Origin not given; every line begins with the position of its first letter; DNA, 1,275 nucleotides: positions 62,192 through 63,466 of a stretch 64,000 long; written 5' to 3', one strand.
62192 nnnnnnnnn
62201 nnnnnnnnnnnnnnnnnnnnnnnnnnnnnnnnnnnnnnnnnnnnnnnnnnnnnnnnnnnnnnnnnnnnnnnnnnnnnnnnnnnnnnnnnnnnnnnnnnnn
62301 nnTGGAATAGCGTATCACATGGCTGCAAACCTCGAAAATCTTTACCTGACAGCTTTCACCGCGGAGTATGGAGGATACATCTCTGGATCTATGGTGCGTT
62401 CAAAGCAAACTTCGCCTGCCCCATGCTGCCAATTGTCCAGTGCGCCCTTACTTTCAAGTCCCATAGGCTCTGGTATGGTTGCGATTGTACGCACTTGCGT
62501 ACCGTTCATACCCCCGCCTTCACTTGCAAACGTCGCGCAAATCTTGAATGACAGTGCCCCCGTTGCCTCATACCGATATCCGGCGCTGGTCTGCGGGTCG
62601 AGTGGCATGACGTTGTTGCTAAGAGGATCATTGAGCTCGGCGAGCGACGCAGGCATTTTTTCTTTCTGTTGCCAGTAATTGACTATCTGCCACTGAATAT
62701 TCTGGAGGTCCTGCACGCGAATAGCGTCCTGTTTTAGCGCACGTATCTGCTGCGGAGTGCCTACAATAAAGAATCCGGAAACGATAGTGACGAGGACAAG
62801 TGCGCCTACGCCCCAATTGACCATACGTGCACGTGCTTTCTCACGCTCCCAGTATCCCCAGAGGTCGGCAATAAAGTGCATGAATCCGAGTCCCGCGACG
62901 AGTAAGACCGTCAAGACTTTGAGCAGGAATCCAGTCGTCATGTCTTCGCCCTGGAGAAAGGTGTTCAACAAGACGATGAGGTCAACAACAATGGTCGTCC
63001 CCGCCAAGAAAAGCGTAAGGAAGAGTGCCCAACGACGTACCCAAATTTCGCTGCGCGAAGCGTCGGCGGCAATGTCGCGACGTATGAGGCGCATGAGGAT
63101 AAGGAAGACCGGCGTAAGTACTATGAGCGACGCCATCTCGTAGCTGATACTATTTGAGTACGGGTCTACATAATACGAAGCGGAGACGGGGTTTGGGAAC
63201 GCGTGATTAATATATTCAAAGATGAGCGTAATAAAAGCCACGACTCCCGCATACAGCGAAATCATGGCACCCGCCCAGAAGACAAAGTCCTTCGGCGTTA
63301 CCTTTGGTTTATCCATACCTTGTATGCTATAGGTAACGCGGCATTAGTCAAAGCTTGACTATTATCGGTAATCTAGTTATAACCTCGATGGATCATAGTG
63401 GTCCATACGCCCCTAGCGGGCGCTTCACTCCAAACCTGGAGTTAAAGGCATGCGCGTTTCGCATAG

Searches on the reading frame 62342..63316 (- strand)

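Call 77: search_protein_families(library=pfam, proteins=[window:62342-63316:-], max_evalue=0.001)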
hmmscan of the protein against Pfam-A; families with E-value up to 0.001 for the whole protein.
window:62342-63316:- (324 aa): 1 family
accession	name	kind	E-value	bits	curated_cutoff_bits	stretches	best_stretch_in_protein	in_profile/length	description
PF18920.5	DUF5671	-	4.5e-18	65.8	28.4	1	11-142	2-126/132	Domain of unknown function (DUF5671)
